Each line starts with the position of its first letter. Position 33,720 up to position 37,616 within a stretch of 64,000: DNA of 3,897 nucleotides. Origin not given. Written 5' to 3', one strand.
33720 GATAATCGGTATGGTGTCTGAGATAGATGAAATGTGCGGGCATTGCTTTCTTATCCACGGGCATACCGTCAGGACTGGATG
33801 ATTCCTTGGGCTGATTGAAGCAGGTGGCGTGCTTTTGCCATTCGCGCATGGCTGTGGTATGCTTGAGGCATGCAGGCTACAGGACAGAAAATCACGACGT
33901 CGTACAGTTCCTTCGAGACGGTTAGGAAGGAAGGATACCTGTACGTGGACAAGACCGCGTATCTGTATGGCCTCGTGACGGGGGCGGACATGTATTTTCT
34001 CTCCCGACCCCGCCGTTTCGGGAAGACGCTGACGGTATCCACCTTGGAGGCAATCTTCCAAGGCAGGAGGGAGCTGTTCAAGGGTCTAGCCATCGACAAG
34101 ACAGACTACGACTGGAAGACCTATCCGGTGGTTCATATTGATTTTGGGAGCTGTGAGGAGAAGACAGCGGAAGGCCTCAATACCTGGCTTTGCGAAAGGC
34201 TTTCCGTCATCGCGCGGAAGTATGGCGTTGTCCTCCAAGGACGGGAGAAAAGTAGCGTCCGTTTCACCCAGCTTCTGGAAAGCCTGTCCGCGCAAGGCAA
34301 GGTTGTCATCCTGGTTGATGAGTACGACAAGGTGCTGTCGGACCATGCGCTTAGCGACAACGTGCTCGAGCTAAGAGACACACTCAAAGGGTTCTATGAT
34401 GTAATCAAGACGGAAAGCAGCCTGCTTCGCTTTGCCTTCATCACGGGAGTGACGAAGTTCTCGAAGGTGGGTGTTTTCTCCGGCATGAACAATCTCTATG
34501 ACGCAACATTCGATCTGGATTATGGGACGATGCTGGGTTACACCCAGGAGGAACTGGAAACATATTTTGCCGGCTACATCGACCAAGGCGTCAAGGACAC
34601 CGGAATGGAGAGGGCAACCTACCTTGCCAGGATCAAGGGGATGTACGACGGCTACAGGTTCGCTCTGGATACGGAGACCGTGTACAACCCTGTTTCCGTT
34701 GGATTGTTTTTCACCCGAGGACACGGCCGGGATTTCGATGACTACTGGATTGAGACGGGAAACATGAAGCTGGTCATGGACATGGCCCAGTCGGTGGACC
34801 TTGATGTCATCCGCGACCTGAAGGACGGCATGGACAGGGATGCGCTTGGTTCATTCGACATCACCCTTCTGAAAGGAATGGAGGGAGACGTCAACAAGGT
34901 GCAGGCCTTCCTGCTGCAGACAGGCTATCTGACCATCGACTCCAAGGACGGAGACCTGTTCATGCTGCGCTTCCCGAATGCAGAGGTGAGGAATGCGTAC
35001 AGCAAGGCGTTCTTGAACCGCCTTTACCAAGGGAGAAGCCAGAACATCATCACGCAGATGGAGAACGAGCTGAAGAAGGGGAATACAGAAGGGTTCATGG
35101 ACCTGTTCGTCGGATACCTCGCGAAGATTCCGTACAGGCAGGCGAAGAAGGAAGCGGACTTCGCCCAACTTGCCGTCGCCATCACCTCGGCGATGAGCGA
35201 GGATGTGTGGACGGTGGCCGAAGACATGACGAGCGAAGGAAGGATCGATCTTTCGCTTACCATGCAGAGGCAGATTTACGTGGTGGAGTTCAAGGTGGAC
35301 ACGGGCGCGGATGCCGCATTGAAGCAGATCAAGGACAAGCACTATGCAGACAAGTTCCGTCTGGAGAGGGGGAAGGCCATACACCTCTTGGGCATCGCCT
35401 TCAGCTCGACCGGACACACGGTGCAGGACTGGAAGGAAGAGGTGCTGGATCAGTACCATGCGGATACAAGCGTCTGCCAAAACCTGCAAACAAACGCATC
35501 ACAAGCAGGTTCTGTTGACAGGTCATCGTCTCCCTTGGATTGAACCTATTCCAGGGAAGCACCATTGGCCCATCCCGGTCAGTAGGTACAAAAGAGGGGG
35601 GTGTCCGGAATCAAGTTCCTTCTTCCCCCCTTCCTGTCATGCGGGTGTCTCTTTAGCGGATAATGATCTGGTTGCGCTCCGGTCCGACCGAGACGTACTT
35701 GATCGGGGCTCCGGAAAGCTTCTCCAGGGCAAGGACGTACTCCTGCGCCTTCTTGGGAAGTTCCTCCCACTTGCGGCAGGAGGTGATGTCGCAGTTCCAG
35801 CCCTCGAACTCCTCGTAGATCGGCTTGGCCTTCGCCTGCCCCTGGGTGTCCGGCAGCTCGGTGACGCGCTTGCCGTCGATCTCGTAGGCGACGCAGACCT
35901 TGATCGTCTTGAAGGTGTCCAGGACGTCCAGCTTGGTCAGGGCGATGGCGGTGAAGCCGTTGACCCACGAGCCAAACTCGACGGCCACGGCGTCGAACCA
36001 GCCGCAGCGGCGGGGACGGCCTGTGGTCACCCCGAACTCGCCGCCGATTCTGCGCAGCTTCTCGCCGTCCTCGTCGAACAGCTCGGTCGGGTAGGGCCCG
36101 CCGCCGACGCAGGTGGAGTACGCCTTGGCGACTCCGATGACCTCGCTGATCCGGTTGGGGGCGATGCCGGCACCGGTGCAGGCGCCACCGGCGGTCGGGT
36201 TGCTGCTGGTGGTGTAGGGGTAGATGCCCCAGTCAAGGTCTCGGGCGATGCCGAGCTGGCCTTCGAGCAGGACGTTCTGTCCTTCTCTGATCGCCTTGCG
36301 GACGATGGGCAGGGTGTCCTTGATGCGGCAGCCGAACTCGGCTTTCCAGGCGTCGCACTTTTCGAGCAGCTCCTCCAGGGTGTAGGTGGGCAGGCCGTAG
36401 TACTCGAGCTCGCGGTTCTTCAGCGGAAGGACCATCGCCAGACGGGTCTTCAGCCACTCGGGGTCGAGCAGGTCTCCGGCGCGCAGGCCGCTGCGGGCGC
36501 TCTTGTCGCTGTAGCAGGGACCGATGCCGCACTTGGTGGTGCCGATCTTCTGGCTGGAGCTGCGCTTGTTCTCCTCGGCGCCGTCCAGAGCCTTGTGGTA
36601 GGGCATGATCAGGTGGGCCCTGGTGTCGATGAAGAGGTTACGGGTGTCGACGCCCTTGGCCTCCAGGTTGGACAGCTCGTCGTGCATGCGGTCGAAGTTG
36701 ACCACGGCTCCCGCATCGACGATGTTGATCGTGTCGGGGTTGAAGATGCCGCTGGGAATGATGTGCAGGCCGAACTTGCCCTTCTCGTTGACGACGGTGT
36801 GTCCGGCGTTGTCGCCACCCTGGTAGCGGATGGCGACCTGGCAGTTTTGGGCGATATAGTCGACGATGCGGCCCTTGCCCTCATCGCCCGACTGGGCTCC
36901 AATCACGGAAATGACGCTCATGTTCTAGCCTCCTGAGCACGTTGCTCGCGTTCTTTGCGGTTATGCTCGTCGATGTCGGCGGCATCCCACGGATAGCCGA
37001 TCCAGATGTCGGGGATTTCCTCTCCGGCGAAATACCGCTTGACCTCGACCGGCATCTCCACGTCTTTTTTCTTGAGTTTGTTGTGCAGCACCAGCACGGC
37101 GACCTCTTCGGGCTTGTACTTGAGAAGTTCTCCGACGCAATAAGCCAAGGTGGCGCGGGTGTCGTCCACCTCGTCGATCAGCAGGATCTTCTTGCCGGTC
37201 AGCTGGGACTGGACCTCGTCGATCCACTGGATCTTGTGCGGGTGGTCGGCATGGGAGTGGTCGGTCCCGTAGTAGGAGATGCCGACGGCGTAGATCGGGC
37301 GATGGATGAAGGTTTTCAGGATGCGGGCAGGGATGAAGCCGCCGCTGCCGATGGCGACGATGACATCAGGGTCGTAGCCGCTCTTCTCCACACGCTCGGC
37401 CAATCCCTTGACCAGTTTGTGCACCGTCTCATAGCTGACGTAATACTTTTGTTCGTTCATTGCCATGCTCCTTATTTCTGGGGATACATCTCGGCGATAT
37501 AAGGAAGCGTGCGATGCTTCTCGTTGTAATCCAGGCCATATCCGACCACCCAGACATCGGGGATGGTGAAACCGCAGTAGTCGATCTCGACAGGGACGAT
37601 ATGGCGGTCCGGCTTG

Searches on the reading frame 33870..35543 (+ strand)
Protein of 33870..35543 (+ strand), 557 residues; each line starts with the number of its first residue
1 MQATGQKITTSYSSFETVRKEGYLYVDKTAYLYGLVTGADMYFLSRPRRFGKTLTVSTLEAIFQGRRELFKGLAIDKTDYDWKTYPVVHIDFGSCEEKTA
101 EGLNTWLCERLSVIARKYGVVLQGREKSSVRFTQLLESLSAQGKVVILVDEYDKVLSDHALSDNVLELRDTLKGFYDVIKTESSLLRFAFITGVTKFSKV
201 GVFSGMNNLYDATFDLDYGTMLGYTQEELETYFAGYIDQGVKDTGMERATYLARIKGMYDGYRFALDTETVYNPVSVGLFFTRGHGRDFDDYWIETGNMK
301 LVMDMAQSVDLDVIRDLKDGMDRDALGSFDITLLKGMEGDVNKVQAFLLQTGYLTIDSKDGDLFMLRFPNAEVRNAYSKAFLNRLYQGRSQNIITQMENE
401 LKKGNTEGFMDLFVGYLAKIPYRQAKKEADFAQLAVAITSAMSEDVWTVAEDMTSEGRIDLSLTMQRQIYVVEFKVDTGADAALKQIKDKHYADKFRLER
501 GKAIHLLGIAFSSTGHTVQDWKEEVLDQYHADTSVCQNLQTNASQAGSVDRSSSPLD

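Call 16: search_protein_families(library=ncbifam, proteins=[window:33870-35543:+], max_evalue=0.00001)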
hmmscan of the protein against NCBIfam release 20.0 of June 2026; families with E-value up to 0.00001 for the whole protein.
window:33870-35543:+ (557 aa): 0 families

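Call 19: search_protein_families(library=pfam, proteins=[window:33870-35543:+], max_evalue=0.01)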
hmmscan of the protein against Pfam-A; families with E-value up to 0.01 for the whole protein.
window:33870-35543:+ (557 aa): 3 families
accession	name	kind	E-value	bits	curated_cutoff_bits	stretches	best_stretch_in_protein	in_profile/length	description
PF09820.16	AAA-ATPase_like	-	5.9e-56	189.9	26.1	1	13-203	5-201/201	Predicted AAA-ATPase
PF08011.17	PDDEXK_9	-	2.6e-13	50.3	25.5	1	428-521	3-105/105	PD-(D/E)XK nuclease superfamily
PF13401.12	AAA_22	-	6.6e-05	23.7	27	1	49-170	15-106/130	AAA domain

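Call 68: search_protein_families(library=padloc, proteins=[window:33870-35540:+], max_evalue=0.01)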
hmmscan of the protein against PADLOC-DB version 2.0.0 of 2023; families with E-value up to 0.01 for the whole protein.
window:33870-35540:+ (557 aa): 0 families

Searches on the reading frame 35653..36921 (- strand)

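Call 16: search_protein_families(library=ncbifam, proteins=[window:35653-36921:-], max_evalue=0.00001)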
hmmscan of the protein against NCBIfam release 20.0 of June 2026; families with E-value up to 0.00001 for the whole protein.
window:35653-36921:- (422 aa): 6 families
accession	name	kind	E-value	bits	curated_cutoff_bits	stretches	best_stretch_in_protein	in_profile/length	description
NF002223.0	PRK01117.1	equivalog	4.3e-158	526.6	402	1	2-421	2-423/430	adenylosuccinate synthase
TIGR00184.1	purA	equivalog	1.1e-141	472.5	395.55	1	6-421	2-419/425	adenylosuccinate synthase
NF010357.0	PRK13785.1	equivalog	1.1e-106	357.3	700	1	4-421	3-449/455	adenylosuccinate synthase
NF010355.0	PRK13783.1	equivalog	3.2e-105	352.6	445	1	4-420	3-402/404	adenylosuccinate synthase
NF003295.0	PRK04293.1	equivalog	1.6e-66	224.5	368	2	201-336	154-287/337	adenylosuccinate synthetase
NF038379.2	amino_Aden_PurZ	exception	7.7e-29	100.8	300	1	5-314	3-285/293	succino-amino-deoxyadenylate synthase PurZ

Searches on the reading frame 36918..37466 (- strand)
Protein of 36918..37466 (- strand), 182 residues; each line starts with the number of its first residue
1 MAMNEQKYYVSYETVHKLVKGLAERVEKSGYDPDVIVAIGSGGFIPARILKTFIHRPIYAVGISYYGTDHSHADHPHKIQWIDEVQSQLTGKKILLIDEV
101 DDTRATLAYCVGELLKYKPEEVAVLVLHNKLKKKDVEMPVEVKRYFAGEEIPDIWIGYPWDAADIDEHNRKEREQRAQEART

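Call 16: search_protein_families(library=ncbifam, proteins=[window:36918-37466:-], max_evalue=0.00001)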
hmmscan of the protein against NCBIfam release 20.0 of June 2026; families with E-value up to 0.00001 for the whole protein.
window:36918-37466:- (182 aa): 4 families
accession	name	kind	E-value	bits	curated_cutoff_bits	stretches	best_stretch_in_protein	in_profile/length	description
NF006613.0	PRK09177.1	equivalog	3.7e-13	49.3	138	1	3-163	5-147/159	xanthine phosphoribosyltransferase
TIGR01203.1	HGPRTase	equivalog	1.2e-12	47.9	150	1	10-165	3-156/167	hypoxanthine phosphoribosyltransferase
NF006605.0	PRK09162.1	equivalog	1.1e-09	37.9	181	1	4-163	12-168/183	hypoxanthine-guanine phosphoribosyltransferase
NF002620.0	PRK02277.1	subfamily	1.2e-06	28.3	115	1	16-137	70-187/201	orotate phosphoribosyltransferase-like protein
